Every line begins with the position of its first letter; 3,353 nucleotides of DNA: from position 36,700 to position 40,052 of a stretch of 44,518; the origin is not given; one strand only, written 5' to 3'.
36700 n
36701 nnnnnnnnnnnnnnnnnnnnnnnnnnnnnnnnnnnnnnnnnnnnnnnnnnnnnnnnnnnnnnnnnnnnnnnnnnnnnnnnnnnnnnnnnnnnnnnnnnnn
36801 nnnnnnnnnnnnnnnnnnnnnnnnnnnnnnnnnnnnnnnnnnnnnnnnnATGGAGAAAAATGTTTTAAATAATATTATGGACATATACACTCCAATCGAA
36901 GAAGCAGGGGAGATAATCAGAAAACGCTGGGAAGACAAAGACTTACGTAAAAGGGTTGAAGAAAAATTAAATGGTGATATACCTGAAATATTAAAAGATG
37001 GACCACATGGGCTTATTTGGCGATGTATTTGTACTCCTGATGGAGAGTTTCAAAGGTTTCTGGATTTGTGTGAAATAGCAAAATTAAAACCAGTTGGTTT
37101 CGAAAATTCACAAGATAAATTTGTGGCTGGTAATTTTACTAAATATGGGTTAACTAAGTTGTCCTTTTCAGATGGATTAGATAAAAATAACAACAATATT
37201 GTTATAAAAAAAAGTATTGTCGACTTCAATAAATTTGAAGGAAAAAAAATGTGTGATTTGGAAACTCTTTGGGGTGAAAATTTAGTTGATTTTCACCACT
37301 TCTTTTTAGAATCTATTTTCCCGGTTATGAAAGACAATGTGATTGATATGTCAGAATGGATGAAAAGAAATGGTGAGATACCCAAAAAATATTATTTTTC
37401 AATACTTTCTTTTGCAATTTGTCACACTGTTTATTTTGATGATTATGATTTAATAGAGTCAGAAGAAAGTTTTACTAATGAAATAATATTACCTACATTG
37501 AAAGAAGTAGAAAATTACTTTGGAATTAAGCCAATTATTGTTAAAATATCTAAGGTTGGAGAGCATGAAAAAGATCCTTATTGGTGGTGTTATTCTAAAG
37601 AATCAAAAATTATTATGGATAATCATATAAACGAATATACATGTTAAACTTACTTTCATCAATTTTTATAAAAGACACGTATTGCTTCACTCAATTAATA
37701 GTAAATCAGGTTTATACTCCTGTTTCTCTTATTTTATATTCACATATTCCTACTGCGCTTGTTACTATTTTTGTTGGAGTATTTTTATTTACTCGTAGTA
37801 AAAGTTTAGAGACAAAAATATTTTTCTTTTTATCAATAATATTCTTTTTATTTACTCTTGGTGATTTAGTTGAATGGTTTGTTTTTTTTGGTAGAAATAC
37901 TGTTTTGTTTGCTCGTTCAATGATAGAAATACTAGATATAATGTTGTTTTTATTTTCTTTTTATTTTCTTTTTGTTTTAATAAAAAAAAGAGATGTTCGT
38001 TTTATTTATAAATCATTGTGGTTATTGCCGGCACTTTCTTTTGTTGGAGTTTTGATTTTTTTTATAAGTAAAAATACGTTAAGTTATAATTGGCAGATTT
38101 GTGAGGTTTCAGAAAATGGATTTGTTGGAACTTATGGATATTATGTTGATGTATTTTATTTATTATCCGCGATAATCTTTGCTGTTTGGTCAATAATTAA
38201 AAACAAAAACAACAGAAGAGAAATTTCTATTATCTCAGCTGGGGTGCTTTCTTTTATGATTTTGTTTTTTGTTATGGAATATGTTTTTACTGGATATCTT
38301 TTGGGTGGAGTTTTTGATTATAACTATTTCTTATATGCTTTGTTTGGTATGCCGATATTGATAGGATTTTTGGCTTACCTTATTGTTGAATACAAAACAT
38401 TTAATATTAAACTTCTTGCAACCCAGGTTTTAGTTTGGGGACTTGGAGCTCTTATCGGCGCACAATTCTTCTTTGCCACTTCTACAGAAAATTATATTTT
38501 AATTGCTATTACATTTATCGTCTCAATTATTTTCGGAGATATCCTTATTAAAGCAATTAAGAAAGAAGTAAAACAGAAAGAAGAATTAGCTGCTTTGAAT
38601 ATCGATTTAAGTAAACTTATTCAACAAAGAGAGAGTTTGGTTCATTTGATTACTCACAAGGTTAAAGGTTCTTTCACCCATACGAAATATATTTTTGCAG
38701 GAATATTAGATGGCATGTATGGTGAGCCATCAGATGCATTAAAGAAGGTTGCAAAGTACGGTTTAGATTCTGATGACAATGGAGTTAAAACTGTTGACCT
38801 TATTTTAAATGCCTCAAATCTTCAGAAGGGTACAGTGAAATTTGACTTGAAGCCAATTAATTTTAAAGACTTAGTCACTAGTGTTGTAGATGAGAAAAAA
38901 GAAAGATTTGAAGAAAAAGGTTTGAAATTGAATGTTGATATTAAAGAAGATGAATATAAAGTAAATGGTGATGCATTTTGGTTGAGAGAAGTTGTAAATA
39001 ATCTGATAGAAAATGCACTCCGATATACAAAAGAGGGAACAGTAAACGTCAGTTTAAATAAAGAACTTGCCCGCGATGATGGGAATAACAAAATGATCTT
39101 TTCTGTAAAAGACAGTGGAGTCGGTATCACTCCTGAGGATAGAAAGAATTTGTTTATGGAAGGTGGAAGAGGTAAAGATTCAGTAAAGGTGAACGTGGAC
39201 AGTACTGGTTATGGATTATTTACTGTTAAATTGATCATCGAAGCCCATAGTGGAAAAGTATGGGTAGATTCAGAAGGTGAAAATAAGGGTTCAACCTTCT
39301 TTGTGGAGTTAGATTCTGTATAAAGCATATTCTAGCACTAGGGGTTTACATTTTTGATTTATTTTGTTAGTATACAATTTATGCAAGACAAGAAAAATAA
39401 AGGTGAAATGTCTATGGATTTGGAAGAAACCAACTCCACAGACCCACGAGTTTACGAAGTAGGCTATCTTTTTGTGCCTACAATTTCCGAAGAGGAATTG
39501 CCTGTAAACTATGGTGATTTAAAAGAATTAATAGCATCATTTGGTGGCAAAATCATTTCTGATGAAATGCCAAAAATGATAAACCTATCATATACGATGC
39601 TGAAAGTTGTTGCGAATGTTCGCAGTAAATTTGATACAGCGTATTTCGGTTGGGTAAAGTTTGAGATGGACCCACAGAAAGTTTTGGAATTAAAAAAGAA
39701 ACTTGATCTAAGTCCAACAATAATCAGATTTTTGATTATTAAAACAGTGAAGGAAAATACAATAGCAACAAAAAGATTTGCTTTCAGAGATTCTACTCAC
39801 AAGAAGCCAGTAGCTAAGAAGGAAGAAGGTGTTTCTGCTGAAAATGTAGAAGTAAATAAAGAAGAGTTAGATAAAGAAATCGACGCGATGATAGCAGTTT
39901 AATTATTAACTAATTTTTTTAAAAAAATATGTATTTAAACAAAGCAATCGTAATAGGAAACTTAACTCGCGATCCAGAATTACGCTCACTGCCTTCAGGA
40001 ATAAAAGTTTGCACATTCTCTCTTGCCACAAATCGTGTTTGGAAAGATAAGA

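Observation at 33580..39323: Compact six-gene sensor locus: two kinases without a response regulator, a DMT transporter, and two paralogous unknowns flanking a Cys-rich mini-protein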

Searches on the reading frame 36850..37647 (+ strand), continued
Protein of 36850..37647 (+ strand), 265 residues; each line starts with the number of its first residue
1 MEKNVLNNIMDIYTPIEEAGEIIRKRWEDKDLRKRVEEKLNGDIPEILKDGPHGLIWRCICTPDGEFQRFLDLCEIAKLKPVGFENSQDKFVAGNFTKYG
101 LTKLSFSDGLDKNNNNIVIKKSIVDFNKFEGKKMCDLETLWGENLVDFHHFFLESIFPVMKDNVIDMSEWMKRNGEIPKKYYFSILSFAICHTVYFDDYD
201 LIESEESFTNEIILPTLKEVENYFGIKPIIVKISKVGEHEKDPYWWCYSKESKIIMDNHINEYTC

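Call 30: find_related_loci(query=A1, collection=genome_contigs, flank=8000)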
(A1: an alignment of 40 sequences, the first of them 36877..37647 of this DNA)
Query A1 (256 aa) in genome_contigs; peptide patterns used: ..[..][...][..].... (x = any residue, [..] = any of these).
51 stretches matched a pattern; 51 encode a relative of the query (tblastn E <= 1e-3); 49 distinct loci.
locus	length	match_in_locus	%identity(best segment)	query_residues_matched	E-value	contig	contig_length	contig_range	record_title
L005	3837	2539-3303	77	2-256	3e-140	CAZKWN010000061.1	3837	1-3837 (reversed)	MAG TPA_asm: uncultured Candidatus Saccharibacteria bacterium isolate binchicken_co241_364 genome assembly, contig: NODE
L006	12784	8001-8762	78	1-254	4e-134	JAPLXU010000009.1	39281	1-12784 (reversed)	MAG: Candidatus Nomurabacteria bacterium isolate LacPavin_0419_WC70L_MAG_39_11 LacPavin_0419_WC70L_scaffold_533280, whol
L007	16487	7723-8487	65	1-254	9e-109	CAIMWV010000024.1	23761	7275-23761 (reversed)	MAG: Candidatus Staskawiczbacteria bacterium isolate AlinenSediments_bin-0833 genome assembly, contig: bin-0833:24/35, w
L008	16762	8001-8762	61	1-254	1e-105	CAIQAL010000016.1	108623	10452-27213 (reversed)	uncultured bacterium isolate MJ-time_bin-5891 genome assembly, contig: bin-5891:16/38, whole genome shotgun sequence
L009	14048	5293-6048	50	2-253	2e-91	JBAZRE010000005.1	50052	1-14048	MAG: Candidatus Paceibacterota bacterium isolate SO_2017_GW1_140 NODE_3461_length_50052_cov_1.450936_OW334_2017, whole g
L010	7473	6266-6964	42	3-239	1e-57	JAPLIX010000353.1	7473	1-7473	MAG: Proteobacteria bacterium isolate LacPavin_0419_WC90_MAG_50_6 LacPavin_0419_WC90_scaffold_460490, whole genome shotg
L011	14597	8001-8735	40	2-248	2e-55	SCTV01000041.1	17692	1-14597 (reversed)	MAG: Patescibacteria group bacterium isolate FW305_bin.8 FW305_bin.8-21035, whole genome shotgun sequence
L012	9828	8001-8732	39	2-247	1e-49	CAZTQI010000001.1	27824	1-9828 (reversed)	MAG TPA_asm: uncultured Candidatus Saccharibacteria bacterium isolate SRP272421_co1_226 genome assembly, contig: NODE_39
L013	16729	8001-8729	41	2-242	2e-49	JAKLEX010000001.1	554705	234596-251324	MAG: Patescibacteria group bacterium isolate RA.bin143 RA.bin143_1, whole genome shotgun sequence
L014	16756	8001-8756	38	3-252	2e-49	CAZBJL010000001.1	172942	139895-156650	MAG TPA_asm: uncultured Candidatus Saccharibacteria bacterium isolate SRP278252_co2_184 genome assembly, contig: NODE_95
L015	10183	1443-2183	35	3-256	2e-47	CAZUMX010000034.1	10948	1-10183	MAG TPA_asm: uncultured Candidatus Saccharibacteria bacterium isolate SRP278252_co2_168 genome assembly, contig: NODE_12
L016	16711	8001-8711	37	3-239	5e-47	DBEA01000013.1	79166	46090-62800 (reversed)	MAG TPA_asm: Patescibacteria group bacterium UBA918 UBA918_contig_136, whole genome shotgun sequence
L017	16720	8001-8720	35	3-248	7e-47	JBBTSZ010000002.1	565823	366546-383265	MAG: Patescibacteria group bacterium isolate H41-bin015_1 H41_bin015_1_000000000002, whole genome shotgun sequence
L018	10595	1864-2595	33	3-251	6e-47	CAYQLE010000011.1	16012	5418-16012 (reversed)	MAG TPA_asm: uncultured Candidatus Saccharibacteria bacterium isolate SRP128246_co1_332 genome assembly, contig: NODE_80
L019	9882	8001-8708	37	5-244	1e-46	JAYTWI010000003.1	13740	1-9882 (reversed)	MAG: Candidatus Moraniibacteriota bacterium isolate GFS_5782 GFS_5782_2, whole genome shotgun sequence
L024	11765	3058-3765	39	2-240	3e-45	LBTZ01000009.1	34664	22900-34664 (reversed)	MAG: Parcubacteria group bacterium GW2011_GWD2_38_11 US70_C0009, whole genome shotgun sequence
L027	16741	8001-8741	36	2-245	6e-44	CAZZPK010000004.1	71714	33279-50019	MAG TPA_asm: uncultured Candidatus Saccharibacteria bacterium isolate SRP170004_co1_601 genome assembly, contig: NODE_40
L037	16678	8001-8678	38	3-226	2e-41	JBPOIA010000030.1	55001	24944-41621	MAG: Candidatus Moraniibacteriota bacterium isolate MAG_644 c_000000432232, whole genome shotgun sequence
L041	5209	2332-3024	36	3-237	8e-39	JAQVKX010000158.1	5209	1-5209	MAG: Candidatus Gastranaerophilales bacterium isolate STE_97 NODE_48093_length_5209_cov_5.742227_Sandtown_E, whole genom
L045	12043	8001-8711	30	3-239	7e-37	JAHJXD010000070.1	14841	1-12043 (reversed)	MAG: Patescibacteria group bacterium isolate UML_A.mb.15 UML_A.mb.15_k141_139002, whole genome shotgun sequence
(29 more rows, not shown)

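Call 42: find_encoding_contigs(protein=P0069, flank=6000, max_places=2)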
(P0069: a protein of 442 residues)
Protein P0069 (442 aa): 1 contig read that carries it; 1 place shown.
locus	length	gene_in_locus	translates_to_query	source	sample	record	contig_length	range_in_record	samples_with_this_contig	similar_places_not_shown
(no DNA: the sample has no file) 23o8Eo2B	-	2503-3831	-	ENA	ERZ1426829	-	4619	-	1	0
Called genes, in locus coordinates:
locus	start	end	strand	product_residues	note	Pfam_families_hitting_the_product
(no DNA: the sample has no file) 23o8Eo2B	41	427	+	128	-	PF01934:HepT-like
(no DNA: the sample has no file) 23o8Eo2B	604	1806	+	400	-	PF02675:AdoMet_dc, PF17284:Spermine_synt_N, PF01564:Spermine_synth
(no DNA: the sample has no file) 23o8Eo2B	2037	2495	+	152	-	-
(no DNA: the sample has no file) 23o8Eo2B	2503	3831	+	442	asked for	PF00583:Acetyltransf_1 (weak)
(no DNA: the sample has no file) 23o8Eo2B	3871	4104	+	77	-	-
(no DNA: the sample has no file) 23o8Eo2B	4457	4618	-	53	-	?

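Call 43: find_encoding_contigs(protein=P0163, flank=6000, max_places=2)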
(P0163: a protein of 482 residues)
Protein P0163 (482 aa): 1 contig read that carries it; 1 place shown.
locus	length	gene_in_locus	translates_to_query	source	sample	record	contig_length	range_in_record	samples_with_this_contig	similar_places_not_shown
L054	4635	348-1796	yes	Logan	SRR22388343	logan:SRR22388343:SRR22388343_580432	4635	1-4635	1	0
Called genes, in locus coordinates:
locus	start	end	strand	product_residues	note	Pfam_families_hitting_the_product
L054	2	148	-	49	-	?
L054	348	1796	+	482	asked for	-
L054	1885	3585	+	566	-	PF00512:HisKA, PF13581:HATPase_c_2 (faint), PF02518:HATPase_c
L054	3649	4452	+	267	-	PF00072:Response_reg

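Call 56: search_protein_families(library=padloc, proteins=[window:36877-37647:+], max_evalue=0.01)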
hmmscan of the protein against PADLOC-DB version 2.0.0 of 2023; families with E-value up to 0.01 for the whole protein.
window:36877-37647:+ (256 aa): 0 families

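Call 73: find_related_loci(query=A5, collection=metagenome_contigs, flank=5000)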
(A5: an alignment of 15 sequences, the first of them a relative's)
Query A5 (296 aa) in metagenome_contigs; peptide patterns used: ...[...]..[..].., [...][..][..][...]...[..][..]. (x = any residue, [..] = any of these).
134 stretches matched a pattern; 70 encode a relative of the query (tblastn E <= 1e-3); 70 distinct loci.
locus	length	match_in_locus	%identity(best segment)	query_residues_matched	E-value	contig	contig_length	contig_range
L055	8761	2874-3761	100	1-296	0e+0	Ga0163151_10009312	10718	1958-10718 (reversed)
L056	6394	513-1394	60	1-294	2e-119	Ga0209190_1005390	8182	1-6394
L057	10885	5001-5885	47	1-296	2e-80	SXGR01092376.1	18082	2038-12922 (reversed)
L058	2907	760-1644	46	1-296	2e-80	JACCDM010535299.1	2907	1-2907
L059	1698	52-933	46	1-296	3e-83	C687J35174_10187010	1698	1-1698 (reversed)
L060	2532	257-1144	46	1-296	2e-79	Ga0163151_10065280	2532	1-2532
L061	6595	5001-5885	48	1-296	1e-77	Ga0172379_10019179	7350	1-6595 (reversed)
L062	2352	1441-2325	44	1-296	1e-78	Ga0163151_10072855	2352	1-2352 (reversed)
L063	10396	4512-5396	44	1-296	1e-75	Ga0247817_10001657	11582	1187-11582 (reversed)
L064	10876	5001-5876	44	1-293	1e-74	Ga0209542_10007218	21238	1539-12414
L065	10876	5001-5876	43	1-294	9e-74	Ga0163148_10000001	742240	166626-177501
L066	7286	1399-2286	42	1-296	2e-72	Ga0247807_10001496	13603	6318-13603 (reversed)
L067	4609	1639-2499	42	4-294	2e-71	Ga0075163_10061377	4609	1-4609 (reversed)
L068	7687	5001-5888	43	1-296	5e-71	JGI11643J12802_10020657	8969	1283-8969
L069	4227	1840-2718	38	3-296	4e-70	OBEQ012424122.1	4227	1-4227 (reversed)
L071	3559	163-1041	41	5-295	9e-68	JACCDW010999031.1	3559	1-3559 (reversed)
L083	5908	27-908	38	4-294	1e-62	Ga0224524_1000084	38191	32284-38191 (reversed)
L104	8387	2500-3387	35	3-294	2e-50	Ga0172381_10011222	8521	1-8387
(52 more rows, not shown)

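Call 88: search_solved_structures(query=A5, max_evalue=1)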
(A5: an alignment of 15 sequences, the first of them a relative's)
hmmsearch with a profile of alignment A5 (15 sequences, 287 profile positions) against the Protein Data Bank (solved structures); distinct sequences matched with E-value up to 1: 0.

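Call 92: search_protein_families(library=pfam, proteins=[L024:2080-2835:+, L024:5035-5727:+, L024:5769-6965:+, L041:3093-4106:+, L041:4103-5131:+, L045:6906-7736:+, L045:8904-10100:+, L045:10069-10842:+, L012:1479-2774:+, L012:8875-9510:+], max_evalue=0.01)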
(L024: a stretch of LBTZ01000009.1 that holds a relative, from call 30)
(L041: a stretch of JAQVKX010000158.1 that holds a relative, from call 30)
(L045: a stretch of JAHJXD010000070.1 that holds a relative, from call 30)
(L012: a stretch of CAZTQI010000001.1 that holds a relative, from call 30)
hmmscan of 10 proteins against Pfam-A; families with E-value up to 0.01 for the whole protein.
L024:2080-2835:+ (251 aa): 0 families

L024:5035-5727:+ (230 aa): 0 families

L024:5769-6965:+ (398 aa): 1 family
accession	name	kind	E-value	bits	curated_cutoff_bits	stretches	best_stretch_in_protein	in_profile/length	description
PF00171.27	Aldedh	-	3.2e-27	95.6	23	1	56-373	112-439/461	Aldehyde dehydrogenase family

L041:3093-4106:+ (337 aa): 1 family
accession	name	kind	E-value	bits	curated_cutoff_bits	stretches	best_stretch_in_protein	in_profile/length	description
PF08013.17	GatZ_KbaZ-like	-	6.6e-07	28.8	26.7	1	18-128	24-140/420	D-tagatose-1,6-bisphosphate aldolase subunit GatZ/KbaZ-like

L041:4103-5131:+ (342 aa): 3 families
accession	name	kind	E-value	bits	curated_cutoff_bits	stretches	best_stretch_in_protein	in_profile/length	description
PF01636.29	APH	-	1.5e-05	25.3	23.2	1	171-228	154-212/239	Phosphotransferase enzyme family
PF04655.20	APH_6_hur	-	3.2e-05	23.9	27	1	169-227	143-200/252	Aminoglycoside/hydroxyurea antibiotic resistance kinase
PF02958.26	EcKL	-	0.001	18.9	22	1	159-203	190-233/294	Ecdysteroid kinase-like family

L045:6906-7736:+ (276 aa): 3 families
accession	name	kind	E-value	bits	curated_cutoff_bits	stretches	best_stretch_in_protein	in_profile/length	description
PF18912.6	DZR_2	-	9.7e-07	29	27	1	26-78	1-56/56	Double zinc ribbon domain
PF00156.33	Pribosyltran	-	4.4e-05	23.3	26.3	1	234-268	84-118/158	Phosphoribosyl transferase domain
PF15609.12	PRTase_2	-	0.0055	16.7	28.8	1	210-263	91-145/188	Phosphoribosyl transferase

L045:8904-10100:+ (398 aa): 1 family
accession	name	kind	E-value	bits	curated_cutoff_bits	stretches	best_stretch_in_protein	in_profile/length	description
PF02384.22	N6_Mtase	-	2e-05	24.5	20.4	1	23-83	24-90/311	N-6 DNA Methylase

L045:10069-10842:+ (257 aa): 1 family
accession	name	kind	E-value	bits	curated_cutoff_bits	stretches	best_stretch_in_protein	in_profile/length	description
PF09522.15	RE_R_Pab1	-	9.9e-45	151.9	25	1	137-255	1-119/119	R.Pab1 restriction endonuclease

L012:1479-2774:+ (431 aa): 3 families
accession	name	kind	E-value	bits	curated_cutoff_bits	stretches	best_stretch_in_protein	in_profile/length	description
PF04055.27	Radical_SAM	-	2.3e-25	90.1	29.5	1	14-171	2-165/166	Radical SAM superfamily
PF13353.11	Fer4_12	-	3.6e-09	37.5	22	1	17-94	13-86/137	4Fe-4S single cluster domain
PF13186.11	SPASM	-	1.7e-07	31.8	21.5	1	248-305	1-67/67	Iron-sulfur cluster-binding domain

L012:8875-9510:+ (211 aa): 0 families

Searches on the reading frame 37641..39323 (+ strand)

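Call 3: search_protein_families(library=pfam, proteins=[window:37641-39323:+], max_evalue=1)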
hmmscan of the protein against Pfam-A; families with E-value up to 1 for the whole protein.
window:37641-39323:+ (560 aa): 5 families
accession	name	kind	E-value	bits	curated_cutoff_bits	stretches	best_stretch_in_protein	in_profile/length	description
PF02518.31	HATPase_c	-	2.5e-21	76.6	26.4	1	443-558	1-108/111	Histidine kinase-, DNA gyrase B-, and HSP90-like ATPase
PF13581.12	HATPase_c_2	-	0.0037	17.7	27.4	1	448-511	36-101/127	Histidine kinase-like ATPase domain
PF13589.12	HATPase_c_3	-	0.084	13.3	25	1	450-533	5-84/137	Histidine kinase-, DNA gyrase B-, and HSP90-like ATPase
PF01885.22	PTS_2-RNA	-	0.12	12.8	26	1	370-435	18-68/177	RNA 2'-phosphotransferase, Tpt1 / KptA family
PF02439.20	Adeno_E3_CR2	-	0.12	12.5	36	0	195-214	6-25/38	Adenovirus E3 region protein CR2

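Call 4: search_protein_families(library=ncbifam, proteins=[window:37641-39323:+], max_evalue=1)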
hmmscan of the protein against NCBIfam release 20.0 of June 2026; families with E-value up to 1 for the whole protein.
window:37641-39323:+ (560 aa): 63 families (the best 25 are shown)
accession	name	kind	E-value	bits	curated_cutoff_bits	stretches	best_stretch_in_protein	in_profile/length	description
NF006800.0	PRK09303.1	equivalog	3.1e-27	95.5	342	1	308-555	126-373/383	histidine kinase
NF046044.1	PnpS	equivalog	5.7e-27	94.7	400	1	385-557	224-389/390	two-component system histidine kinase PnpS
TIGR02956.1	TMAO_torS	equivalog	2.7e-26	92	676.5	1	387-557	518-680/967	TMAO reductase system sensor histidine kinase/response regulator TorS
NF033092.0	HK_WalK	equivalog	4.9e-24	84.8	725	1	325-557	367-592/594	cell wall metabolism sensor histidine kinase WalK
NF008318.0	PRK11107.1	equivalog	2.1e-23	82.4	890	1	380-557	340-516/920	two-component sensor histidine kinase BarA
TIGR02966.1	phoR_proteo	equivalog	1.9e-22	79.7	334.2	1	323-556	107-332/333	phosphate regulon sensor histidine kinase PhoR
NF008302.0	PRK11091.1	equivalog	1.3e-21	76.6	838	1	388-558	338-504/779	aerobic respiration two-component sensor histidine kinase ArcB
NF041832.1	near_NosP_CTERM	subfamily_domain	9.9e-21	74.2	400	1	387-557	62-223/370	NahK/ErcS family hybrid sensor histidine kinase/response regulator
NF012226.0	AdeS_HK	equivalog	1.4e-20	73.8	500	1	295-557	97-351/353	two-component sensor histidine kinase AdeS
NF041735.1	hist_kin_RppB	equivalog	2.4e-20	72.8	400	1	388-557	273-437/438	two-component system sensor histidine kinase RppB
NF038297.2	hybrid_HK_HrmK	equivalog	8e-20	71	725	1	388-557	293-455/607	hybrid histidine kinase/response regulator HrmK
NF045901.1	HisKinLetSLeg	equivalog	2.7e-19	68.7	1650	1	382-557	342-516/906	two-component system sensor histidine kinase LetS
NF041947.1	LuxQ_Vibrio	equivalog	5.9e-19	67.5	1200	1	386-557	525-694/843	quorum-sensing autoinducer 2 sensor kinase/phosphatase LuxQ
NF012163.2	BaeS_SmeS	equivalog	7.8e-19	67.9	500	1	382-543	288-443/457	sensor histidine kinase efflux regulator BaeS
NF047874.1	MASE3_PAS_HK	subfamily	8.2e-19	67.8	560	1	383-558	455-624/655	MASE3 domain-containing sensor histidine kinase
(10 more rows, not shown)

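Call 56: search_protein_families(library=padloc, proteins=[window:37641-39323:+], max_evalue=0.01)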
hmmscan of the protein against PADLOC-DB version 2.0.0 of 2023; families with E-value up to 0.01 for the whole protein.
window:37641-39323:+ (560 aa): 2 families
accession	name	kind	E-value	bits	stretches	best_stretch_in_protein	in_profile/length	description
PDLC04647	PDC-M43B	-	1e-07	29.3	1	423-548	205-323/347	-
PDLC04650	PDC-M43B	-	3.3e-07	27.9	1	423-547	204-323/344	-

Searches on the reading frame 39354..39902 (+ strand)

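Call 35: search_protein_families(library=pfam, proteins=[window:39354-39902:+], max_evalue=0.01)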
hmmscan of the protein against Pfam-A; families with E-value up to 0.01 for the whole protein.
window:39354-39902:+ (182 aa): 1 family
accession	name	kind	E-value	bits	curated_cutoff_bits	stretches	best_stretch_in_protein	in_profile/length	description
PF01250.22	Ribosomal_S6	-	1.1e-10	41.9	27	1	34-130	2-90/90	Ribosomal protein S6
